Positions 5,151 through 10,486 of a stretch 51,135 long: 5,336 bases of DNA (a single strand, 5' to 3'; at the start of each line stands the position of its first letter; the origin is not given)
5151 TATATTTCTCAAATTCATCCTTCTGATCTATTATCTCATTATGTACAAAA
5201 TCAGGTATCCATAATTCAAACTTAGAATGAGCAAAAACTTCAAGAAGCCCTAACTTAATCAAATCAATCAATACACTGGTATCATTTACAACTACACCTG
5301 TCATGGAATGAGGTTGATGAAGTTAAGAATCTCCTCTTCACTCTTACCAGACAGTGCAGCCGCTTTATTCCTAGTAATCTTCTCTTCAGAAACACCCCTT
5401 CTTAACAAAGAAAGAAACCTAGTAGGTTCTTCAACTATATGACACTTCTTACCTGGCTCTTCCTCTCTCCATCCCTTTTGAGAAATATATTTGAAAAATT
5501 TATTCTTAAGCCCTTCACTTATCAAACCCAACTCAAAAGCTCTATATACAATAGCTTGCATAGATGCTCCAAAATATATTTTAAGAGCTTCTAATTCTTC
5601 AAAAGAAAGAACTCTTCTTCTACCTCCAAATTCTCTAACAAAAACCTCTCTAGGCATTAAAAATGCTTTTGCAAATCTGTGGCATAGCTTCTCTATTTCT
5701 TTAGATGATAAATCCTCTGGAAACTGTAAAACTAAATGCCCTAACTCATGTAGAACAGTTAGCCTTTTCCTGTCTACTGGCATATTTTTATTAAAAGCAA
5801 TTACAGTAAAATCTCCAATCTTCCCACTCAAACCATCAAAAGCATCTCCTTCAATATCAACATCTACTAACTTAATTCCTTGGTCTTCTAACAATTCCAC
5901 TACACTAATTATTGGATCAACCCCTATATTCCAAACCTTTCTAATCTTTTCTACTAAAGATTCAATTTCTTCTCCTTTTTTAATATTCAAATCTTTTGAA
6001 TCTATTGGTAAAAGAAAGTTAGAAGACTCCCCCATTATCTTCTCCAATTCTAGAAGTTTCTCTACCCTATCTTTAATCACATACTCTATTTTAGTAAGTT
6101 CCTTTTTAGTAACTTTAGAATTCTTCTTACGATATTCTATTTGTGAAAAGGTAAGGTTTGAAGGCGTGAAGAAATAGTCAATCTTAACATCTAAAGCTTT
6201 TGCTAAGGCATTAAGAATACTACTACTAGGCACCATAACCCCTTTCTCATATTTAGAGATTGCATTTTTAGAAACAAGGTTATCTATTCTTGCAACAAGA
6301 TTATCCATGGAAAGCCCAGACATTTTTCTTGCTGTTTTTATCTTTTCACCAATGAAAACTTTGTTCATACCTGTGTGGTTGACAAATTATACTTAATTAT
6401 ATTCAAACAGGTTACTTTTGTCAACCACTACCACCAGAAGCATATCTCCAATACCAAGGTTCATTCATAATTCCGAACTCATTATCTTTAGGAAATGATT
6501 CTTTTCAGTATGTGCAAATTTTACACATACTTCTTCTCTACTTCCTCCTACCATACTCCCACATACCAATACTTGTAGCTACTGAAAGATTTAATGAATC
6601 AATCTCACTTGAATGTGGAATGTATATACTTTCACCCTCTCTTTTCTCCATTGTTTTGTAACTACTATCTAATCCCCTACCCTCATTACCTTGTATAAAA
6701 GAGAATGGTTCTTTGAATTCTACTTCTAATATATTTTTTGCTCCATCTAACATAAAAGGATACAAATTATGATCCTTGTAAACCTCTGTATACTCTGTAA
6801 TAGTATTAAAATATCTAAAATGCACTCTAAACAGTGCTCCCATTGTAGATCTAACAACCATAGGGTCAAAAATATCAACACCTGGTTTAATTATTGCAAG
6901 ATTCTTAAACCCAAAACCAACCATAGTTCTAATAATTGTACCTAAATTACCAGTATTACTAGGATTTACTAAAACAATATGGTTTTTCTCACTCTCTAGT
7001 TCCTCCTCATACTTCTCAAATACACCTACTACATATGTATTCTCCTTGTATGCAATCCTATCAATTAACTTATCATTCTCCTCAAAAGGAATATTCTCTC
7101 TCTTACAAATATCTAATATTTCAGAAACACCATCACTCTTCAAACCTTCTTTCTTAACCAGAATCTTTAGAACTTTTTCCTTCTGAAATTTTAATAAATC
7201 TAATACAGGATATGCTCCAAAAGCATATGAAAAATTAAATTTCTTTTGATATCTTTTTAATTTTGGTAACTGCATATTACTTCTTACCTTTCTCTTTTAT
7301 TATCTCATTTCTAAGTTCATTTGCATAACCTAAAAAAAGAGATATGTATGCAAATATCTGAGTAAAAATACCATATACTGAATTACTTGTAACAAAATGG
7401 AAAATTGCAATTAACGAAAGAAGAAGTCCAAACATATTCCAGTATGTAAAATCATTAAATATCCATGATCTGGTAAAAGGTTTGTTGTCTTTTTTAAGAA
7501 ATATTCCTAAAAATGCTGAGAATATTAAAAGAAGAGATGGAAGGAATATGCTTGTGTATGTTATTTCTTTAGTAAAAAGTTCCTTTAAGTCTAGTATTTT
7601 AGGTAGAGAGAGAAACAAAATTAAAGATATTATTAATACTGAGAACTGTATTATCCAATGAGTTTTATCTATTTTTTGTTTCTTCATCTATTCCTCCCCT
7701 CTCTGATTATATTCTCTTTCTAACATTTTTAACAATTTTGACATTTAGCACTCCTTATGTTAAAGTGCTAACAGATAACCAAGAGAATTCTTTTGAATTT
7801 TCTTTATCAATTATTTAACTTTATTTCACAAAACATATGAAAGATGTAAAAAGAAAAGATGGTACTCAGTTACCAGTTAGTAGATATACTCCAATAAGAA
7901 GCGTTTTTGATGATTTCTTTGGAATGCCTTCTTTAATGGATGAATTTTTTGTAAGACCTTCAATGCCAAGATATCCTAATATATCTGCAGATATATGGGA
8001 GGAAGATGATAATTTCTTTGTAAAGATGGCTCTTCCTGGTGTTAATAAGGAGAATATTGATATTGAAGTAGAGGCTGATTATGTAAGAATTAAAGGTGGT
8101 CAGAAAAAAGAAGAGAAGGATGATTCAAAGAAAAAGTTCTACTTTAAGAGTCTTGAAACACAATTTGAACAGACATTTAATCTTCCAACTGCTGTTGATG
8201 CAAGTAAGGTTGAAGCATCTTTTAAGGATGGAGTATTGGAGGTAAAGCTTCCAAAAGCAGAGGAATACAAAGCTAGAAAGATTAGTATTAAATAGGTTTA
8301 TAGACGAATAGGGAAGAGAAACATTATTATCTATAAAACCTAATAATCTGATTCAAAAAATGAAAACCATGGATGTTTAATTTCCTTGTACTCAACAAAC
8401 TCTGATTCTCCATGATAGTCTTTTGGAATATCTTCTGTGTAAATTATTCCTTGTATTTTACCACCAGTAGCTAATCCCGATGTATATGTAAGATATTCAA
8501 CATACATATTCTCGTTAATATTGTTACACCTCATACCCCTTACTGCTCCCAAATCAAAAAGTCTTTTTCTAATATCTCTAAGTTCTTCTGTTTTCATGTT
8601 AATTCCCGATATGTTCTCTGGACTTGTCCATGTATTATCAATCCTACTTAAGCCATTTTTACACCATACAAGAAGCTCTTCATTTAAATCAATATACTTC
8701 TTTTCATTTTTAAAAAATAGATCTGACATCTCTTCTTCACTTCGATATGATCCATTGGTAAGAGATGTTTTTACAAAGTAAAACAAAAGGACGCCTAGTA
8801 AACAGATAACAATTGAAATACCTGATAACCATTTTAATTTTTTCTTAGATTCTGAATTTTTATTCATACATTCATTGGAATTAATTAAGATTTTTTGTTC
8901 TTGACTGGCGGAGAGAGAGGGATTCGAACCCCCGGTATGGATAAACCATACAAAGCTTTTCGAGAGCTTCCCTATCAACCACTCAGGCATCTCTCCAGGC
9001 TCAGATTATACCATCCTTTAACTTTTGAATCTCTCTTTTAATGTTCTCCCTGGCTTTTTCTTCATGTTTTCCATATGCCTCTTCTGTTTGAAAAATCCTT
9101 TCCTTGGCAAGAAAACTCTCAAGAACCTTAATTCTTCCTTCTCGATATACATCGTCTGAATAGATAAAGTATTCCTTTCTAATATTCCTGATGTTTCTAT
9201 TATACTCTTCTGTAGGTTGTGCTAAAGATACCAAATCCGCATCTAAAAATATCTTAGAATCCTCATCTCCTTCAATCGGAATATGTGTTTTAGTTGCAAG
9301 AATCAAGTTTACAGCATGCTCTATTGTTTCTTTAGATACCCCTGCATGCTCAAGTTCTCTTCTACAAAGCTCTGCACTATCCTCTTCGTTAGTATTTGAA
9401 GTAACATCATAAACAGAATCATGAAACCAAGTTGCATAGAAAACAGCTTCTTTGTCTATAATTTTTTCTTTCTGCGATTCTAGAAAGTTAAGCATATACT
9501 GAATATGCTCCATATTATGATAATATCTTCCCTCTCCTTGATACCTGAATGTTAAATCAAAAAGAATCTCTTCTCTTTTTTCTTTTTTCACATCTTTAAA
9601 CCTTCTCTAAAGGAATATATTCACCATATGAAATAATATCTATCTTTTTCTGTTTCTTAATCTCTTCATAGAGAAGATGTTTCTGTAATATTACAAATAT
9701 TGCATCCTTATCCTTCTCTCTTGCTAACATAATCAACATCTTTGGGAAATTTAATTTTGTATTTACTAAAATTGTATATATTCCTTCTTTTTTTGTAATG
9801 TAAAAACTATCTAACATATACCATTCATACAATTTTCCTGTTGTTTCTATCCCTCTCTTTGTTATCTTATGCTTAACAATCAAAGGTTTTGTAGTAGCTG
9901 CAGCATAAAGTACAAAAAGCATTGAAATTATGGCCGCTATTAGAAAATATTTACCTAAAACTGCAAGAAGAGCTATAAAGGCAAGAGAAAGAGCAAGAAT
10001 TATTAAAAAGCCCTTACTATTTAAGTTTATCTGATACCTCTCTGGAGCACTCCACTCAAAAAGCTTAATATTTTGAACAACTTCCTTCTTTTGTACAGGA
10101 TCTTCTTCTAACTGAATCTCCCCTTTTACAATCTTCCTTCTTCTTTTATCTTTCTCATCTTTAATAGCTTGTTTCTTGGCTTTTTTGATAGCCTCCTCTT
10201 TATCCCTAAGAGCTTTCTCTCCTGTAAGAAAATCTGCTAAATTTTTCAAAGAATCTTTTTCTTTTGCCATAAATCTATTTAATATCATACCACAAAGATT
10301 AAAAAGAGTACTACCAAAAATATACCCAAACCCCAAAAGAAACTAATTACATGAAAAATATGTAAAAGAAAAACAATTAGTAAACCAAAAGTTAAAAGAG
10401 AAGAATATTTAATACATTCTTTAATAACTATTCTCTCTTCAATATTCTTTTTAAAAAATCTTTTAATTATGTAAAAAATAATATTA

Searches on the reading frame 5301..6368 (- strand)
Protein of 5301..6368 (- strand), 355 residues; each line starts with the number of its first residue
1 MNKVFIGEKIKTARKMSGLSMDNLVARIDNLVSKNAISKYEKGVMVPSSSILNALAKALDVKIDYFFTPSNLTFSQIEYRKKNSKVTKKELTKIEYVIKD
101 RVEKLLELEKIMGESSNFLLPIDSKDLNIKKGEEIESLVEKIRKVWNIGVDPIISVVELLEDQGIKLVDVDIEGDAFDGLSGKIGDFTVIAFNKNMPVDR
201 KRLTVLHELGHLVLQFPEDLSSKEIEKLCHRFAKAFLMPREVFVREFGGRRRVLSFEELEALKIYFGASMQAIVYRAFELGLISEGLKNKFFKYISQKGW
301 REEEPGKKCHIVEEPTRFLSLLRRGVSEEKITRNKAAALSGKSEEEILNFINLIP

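Call 82: search_protein_families(library=pfam, proteins=[window:5301-6368:-], max_evalue=0.001)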
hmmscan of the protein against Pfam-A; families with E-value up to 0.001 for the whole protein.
window:5301-6368:- (355 aa): 4 families
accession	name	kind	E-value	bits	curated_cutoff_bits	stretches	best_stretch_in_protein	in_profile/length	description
PF06114.19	Peptidase_M78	-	6.9e-13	48.9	22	1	161-277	2-122/123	IrrE N-terminal-like domain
PF01381.28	HTH_3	-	7e-11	42.4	23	1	10-66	1-55/55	Helix-turn-helix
PF12844.13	HTH_19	-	5.3e-09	36.3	30.2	1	7-68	1-60/64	Helix-turn-helix domain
PF13560.12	HTH_31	-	5.6e-05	23.8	27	1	7-61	3-56/64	Helix-turn-helix domain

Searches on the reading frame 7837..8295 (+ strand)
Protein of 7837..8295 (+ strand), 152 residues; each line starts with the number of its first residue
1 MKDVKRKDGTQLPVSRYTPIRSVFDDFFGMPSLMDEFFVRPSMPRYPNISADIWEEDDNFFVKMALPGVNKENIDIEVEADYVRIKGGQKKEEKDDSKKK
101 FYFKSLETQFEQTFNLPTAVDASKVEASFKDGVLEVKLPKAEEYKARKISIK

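Call 83: search_protein_families(library=pfam, proteins=[window:7837-8295:+], max_evalue=0.001)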
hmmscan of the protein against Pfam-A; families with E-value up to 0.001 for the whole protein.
window:7837-8295:+ (152 aa): 2 families
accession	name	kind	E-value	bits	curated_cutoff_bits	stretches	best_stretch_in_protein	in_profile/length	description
PF00011.27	HSP20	-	2.4e-23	82.6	20.8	1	52-152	1-102/102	Hsp20/alpha crystallin family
PF17886.7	ArsA_HSP20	-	5.5e-07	29.5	22.5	1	57-137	1-62/63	HSP20-like domain found in ArsA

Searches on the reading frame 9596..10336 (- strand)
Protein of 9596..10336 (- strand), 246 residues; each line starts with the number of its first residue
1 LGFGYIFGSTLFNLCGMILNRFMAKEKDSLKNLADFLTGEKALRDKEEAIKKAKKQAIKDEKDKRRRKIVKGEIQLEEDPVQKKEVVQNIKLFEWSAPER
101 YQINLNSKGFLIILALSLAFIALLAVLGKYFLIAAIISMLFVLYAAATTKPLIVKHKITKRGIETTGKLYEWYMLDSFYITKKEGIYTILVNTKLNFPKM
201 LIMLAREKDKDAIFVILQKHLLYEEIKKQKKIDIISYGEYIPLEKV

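Call 83: search_protein_families(library=pfam, proteins=[window:9596-10336:-], max_evalue=0.001)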
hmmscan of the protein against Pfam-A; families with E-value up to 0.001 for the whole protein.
window:9596-10336:- (246 aa): 1 family
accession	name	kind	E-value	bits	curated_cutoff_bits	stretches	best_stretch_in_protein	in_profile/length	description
PF18923.6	DUF5673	-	0.00069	20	26.7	1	155-219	2-63/66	Domain of unknown function (DUF5673)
